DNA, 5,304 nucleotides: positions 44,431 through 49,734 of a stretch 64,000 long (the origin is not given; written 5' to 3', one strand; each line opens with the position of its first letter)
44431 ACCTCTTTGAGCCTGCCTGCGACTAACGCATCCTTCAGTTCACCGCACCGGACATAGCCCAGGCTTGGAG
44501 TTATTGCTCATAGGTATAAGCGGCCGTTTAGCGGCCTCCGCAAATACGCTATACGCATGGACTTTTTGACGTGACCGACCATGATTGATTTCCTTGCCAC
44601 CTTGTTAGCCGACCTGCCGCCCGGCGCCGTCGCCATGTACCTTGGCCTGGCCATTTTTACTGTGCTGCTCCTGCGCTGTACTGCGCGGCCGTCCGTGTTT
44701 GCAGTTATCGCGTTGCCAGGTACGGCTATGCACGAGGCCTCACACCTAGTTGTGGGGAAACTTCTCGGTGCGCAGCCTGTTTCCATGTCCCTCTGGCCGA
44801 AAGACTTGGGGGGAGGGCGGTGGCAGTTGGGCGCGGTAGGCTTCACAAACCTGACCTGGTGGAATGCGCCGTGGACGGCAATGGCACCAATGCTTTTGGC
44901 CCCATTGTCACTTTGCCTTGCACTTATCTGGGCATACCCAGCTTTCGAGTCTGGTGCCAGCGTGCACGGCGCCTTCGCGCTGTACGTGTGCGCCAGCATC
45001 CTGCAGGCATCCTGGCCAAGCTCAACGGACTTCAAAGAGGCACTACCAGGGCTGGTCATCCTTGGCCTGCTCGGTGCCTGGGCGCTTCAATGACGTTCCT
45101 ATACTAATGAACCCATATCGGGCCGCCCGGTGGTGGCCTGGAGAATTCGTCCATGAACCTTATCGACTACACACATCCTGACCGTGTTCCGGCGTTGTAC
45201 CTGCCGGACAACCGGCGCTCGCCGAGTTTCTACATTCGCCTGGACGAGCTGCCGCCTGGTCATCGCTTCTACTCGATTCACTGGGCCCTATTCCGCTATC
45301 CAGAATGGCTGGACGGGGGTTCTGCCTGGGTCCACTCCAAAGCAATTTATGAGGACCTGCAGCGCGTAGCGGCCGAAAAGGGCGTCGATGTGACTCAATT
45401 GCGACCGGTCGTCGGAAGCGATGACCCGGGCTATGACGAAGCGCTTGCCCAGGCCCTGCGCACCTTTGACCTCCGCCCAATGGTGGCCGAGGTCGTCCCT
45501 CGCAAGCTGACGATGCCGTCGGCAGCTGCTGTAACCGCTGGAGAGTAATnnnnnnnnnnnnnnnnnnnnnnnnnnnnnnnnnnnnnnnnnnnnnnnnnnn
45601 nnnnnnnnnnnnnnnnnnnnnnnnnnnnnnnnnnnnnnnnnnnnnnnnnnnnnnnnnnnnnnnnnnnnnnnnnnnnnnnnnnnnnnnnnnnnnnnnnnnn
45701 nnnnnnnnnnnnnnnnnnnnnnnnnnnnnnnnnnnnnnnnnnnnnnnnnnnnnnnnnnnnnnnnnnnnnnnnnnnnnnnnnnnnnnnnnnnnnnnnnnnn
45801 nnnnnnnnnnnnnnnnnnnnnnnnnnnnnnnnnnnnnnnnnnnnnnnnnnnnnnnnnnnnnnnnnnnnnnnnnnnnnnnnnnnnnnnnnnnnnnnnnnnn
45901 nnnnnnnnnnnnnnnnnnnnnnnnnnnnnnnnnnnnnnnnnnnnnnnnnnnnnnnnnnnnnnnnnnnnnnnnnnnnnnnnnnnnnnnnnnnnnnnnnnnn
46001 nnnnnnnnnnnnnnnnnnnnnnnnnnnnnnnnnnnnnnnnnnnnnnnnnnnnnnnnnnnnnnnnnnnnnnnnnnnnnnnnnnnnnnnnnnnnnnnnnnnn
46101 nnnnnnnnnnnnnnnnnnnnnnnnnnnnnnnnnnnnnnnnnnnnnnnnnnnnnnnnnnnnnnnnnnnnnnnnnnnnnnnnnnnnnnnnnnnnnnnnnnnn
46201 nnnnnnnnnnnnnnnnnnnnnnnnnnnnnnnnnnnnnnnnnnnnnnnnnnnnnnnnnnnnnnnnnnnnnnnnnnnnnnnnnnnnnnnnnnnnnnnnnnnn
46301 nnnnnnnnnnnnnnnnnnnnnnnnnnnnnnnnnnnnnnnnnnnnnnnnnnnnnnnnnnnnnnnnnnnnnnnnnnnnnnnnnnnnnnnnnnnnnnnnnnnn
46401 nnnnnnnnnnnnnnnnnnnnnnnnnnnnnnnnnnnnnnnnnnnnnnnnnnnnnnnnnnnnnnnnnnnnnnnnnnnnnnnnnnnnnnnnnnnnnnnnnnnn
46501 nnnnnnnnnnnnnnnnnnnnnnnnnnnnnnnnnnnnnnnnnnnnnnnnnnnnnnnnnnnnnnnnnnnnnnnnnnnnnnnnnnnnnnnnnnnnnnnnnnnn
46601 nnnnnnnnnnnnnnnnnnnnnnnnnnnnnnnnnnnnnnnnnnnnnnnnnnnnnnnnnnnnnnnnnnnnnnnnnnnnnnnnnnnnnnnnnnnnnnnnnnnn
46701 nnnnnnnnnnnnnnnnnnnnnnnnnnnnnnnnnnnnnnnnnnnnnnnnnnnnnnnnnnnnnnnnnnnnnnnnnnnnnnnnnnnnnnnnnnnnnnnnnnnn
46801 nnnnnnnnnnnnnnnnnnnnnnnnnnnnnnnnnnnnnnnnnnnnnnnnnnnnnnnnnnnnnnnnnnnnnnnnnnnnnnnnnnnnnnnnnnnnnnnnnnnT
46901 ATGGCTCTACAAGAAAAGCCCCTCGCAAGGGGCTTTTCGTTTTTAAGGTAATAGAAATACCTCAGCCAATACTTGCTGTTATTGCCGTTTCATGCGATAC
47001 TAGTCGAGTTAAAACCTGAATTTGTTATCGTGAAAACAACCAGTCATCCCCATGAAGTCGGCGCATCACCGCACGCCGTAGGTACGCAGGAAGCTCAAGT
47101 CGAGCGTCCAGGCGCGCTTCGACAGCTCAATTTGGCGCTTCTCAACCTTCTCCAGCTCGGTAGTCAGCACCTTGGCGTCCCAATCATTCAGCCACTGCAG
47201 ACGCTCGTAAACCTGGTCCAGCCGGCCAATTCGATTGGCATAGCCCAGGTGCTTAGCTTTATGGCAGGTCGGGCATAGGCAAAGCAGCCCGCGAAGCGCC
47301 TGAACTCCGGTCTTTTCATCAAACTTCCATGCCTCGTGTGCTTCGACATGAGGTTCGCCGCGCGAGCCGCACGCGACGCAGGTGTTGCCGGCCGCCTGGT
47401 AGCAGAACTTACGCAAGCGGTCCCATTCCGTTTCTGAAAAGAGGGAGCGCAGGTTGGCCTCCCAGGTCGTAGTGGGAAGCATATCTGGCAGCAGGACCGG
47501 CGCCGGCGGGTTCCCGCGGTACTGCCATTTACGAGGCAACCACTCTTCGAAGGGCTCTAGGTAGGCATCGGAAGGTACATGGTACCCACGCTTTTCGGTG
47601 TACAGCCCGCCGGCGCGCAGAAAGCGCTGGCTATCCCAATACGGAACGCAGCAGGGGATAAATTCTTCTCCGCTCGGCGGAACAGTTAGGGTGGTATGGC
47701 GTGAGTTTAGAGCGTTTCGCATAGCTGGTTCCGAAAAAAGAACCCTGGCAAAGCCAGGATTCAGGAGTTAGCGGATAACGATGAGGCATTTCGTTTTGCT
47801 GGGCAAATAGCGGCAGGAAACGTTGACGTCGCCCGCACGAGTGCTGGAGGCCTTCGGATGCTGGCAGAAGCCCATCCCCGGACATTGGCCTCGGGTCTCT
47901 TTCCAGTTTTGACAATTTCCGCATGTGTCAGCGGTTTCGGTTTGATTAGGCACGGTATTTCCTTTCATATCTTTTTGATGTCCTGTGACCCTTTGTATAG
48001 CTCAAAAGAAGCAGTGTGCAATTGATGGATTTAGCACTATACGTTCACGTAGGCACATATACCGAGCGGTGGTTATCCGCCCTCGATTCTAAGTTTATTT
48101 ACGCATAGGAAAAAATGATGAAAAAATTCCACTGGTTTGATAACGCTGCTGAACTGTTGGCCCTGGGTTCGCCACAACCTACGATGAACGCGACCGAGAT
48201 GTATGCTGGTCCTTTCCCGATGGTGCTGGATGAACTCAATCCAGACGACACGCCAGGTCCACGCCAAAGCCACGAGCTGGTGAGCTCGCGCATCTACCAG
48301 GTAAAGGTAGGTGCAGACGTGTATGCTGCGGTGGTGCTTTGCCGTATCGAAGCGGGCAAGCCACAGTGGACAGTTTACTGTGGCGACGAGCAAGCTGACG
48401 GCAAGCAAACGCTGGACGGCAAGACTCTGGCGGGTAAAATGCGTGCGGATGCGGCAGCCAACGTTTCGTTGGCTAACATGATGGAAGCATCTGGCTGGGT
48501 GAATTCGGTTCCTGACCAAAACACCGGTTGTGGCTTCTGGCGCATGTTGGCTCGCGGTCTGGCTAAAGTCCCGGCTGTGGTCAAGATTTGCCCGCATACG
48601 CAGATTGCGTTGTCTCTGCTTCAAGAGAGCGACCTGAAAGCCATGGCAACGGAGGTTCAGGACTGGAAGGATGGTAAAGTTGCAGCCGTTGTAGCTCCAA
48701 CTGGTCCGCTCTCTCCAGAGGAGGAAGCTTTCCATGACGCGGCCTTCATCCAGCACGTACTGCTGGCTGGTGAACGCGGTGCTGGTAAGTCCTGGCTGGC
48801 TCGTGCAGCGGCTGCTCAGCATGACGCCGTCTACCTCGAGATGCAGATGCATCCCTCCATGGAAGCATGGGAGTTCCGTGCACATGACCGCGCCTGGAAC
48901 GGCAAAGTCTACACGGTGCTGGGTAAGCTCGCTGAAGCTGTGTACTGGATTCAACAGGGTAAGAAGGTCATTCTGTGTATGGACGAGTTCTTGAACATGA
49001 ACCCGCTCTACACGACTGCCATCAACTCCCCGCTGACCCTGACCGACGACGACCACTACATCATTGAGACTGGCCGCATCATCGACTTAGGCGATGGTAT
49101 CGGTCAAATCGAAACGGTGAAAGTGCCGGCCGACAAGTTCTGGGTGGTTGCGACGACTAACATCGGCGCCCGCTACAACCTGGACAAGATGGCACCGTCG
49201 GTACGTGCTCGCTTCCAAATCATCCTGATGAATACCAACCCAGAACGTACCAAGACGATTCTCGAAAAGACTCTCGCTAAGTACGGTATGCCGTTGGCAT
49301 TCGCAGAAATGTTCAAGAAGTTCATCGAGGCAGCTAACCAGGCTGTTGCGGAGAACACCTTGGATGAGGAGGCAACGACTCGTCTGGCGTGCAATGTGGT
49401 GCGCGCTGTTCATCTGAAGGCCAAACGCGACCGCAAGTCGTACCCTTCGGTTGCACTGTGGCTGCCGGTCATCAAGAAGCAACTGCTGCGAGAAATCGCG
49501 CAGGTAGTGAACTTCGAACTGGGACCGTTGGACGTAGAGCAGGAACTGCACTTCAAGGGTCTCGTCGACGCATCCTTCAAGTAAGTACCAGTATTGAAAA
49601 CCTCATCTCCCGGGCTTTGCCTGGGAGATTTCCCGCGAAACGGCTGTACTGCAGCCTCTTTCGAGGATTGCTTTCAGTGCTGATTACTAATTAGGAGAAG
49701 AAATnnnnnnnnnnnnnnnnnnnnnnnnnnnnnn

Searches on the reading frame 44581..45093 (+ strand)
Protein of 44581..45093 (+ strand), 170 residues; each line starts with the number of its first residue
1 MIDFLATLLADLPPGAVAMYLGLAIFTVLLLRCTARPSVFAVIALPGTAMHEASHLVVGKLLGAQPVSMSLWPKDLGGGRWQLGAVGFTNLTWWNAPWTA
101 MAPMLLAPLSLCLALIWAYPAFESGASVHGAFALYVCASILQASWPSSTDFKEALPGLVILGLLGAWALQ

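Call 3: search_protein_families(library=pfam, proteins=[window:44581-45093:+], max_evalue=0.01)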
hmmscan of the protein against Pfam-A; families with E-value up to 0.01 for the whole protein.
window:44581-45093:+ (170 aa): 0 families

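Call 5: search_protein_families(library=ncbifam, proteins=[window:44581-45093:+], max_evalue=0.01)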
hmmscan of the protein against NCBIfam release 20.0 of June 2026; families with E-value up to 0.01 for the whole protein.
window:44581-45093:+ (170 aa): 0 families

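Call 28: find_related_loci(query=window:44581-45093:+, collection=viral_contigs, flank=6000)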
Query window:44581-45093:+ (170 aa) in viral_contigs; peptide patterns used: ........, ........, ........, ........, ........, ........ (x = any residue, [..] = any of these).
4 stretches matched a pattern, but none encodes a relative of the query by tblastn (E <= 1e-3).

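Call 30: find_homologous_proteins(query=window:44581-45093:+, max_evalue=0.00001)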
Query window:44581-45093:+ (170 aa): 43 proteins with E <= 0.00001 among 1179 candidates.
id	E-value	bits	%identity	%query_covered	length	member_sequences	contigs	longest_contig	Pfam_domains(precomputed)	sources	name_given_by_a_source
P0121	1.2e-104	366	100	100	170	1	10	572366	-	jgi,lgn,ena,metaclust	metaclust:\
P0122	1.1e-63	232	67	95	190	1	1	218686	-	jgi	jgi:hypothetical protein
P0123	4.1e-63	230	65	98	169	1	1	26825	-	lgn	-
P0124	3.5e-61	224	64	95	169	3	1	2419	-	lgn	-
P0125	2.4e-60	221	65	98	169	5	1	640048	-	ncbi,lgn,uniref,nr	ncbi:hypothetical protein [Burkholderia ubonensis]|uniref:hypothetical protein n=1 Tax=Burkholderia 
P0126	8.0e-59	216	62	96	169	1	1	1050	-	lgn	-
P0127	2.3e-58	215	61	98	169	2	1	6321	-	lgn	-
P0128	6.5e-58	213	61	96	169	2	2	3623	-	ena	-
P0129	6.7e-58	213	62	95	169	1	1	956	-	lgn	-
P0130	1.2e-57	212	63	98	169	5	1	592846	-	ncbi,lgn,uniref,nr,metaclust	ncbi:hypothetical protein WL29_20810 [Burkholderia ubonensis]|uniref:Peptidase M50 n=1 Tax=Burkholde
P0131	1.5e-57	212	61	98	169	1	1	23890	-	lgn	-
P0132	2.4e-57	212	60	98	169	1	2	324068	-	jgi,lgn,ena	-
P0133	3.0e-57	211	61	96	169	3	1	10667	-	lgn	-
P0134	1.1e-56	209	59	98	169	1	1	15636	-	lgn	-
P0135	1.5e-56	209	58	98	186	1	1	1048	-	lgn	-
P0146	9.0e-53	197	59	98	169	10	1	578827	-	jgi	jgi:hypothetical protein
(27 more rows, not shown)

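Call 31: find_encoding_contigs(protein=P0122, flank=6000, max_places=2)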
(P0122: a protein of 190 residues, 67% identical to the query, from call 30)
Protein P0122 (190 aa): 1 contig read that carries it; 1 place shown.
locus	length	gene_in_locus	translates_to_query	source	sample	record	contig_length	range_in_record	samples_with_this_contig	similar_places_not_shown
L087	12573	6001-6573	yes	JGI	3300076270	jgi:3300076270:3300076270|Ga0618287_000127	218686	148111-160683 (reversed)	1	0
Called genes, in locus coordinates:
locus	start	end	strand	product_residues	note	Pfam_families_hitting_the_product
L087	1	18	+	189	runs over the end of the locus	-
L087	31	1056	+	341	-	PF01594:AI-2E_transport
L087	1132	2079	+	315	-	PF03690:MYG1_exonuc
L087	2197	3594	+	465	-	PF13638:PIN_4, PF02562:PhoH, PF13604:AAA_30 (weak)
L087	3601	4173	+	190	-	PF05951:Peptidase_M15_2, PF08291:Peptidase_M15_3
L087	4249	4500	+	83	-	-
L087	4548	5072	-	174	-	PF12844:HTH_19 (faint), PF13560:HTH_31 (faint), PF01381:HTH_3 (weak)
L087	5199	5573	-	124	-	-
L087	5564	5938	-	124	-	-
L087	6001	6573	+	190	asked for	-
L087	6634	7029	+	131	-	-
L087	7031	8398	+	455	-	-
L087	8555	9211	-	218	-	-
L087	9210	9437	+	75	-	-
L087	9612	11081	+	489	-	PF07728:AAA_5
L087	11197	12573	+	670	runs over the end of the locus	-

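Call 32: find_encoding_contigs(protein=P0125, flank=6000, max_places=2)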
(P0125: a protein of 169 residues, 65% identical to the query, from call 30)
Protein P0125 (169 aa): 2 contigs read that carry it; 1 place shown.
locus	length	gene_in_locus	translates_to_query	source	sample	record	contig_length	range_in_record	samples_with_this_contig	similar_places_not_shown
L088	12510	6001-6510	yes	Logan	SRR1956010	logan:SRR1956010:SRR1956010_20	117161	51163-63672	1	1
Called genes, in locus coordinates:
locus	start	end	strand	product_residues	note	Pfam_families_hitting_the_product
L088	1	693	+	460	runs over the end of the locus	PF13638:PIN_4, PF02562:PhoH, PF13604:AAA_30 (weak)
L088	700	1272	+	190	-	PF05951:Peptidase_M15_2, PF08291:Peptidase_M15_3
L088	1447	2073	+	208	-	-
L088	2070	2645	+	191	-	PF05488:PAAR_motif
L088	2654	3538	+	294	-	-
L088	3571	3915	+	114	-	PF23296:DUF7079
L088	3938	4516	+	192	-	PF05488:PAAR_motif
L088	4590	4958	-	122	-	-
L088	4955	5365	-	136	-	-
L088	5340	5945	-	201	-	-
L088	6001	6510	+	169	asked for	-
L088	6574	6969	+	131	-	-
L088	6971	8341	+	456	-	-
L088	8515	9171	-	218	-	-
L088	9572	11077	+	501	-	PF07728:AAA_5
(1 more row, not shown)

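Call 33: find_encoding_contigs(protein=P0146, flank=6000, max_places=2)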
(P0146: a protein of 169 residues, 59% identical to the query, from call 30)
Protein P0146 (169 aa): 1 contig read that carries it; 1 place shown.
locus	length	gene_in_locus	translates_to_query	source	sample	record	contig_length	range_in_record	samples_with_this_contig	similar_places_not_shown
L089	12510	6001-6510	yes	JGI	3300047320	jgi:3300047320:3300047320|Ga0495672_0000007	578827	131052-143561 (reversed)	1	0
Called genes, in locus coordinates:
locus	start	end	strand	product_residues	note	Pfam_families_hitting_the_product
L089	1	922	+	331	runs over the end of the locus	PF03690:MYG1_exonuc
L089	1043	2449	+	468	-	PF13638:PIN_4, PF02562:PhoH, PF13604:AAA_30 (weak)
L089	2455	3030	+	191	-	PF05951:Peptidase_M15_2, PF08291:Peptidase_M15_3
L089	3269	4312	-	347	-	-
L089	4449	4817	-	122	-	-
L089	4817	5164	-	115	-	-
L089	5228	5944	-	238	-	PF01966:HD (faint)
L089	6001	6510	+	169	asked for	-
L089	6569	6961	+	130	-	-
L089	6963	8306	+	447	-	-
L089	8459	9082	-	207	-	-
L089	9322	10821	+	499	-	PF07728:AAA_5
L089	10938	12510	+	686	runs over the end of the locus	-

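Call 77: find_encoding_contigs(protein=P0130, flank=7000, max_places=2)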
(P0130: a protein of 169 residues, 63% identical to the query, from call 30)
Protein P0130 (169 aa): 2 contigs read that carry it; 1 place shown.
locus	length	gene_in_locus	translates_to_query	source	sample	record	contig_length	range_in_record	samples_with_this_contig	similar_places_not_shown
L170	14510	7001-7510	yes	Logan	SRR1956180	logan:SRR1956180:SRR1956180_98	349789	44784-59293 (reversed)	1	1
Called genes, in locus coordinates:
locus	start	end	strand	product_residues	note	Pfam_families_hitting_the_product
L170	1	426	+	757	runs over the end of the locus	PF01751:Toprim, PF01131:Topoisom_bac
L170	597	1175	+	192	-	-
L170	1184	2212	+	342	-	PF01594:AI-2E_transport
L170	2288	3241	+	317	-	PF03690:MYG1_exonuc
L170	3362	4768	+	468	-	PF13638:PIN_4, PF02562:PhoH, PF13604:AAA_30 (weak)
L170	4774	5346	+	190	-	PF05951:Peptidase_M15_2, PF08291:Peptidase_M15_3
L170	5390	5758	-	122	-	-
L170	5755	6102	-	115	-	-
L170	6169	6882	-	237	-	PF01966:HD (weak)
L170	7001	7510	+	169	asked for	-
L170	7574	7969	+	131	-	-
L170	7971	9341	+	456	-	-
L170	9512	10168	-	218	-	-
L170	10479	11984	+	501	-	PF07728:AAA_5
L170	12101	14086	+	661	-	-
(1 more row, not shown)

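Call 87: search_protein_families(library=padloc, proteins=[window:44581-45093:+], max_evalue=0.001)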
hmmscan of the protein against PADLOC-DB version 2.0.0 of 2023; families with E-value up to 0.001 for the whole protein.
window:44581-45093:+ (170 aa): 0 families

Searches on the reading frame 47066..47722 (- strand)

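Call 3: search_protein_families(library=pfam, proteins=[window:47066-47722:-], max_evalue=0.01)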
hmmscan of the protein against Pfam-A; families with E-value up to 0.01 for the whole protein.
window:47066-47722:- (218 aa): 1 family
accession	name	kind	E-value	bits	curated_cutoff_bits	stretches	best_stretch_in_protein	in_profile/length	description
PF02945.21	Endonuclease_7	-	0.0053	17.1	23.6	1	103-155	14-61/82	Recombination endonuclease VII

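Call 87: search_protein_families(library=padloc, proteins=[window:47066-47722:-], max_evalue=0.001)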
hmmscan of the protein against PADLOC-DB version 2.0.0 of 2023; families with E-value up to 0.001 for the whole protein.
window:47066-47722:- (218 aa): 0 families

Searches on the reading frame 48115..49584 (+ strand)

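Call 34: search_protein_families(library=pfam, proteins=[window:48115-49584:+], max_evalue=0.001)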
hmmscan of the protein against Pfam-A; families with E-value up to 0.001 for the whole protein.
window:48115-49584:+ (489 aa): 2 families
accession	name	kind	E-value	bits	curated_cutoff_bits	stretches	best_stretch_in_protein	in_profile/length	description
PF07728.20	AAA_5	-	3.8e-11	43.6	22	1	214-367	1-139/139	AAA domain (dynein-related subfamily)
PF00004.35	AAA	-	0.00038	21.4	21.2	0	215-369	1-125/131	ATPase family associated with various cellular activities (AAA)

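Call 35: search_protein_families(library=phrogs, proteins=[window:48115-49584:+], max_evalue=0.001)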
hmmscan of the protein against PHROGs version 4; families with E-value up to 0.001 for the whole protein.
window:48115-49584:+ (489 aa): 3 families
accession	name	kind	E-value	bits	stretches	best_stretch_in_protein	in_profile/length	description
phrog_249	-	moron, auxiliary metabolic gene and host takeover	1.1e-06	29.2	1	213-433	128-334/380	porphyrin biosynthesis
phrog_168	-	DNA, RNA and nucleotide metabolism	3.6e-05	24.6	1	211-433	41-232/314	clamp loader of DNA polymerase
phrog_16448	-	other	0.00023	20.6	1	210-434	447-648/680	ATPase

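Call 87: search_protein_families(library=padloc, proteins=[window:48115-49584:+], max_evalue=0.001)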
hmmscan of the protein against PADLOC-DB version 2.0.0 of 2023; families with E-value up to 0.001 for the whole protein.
window:48115-49584:+ (489 aa): 0 families
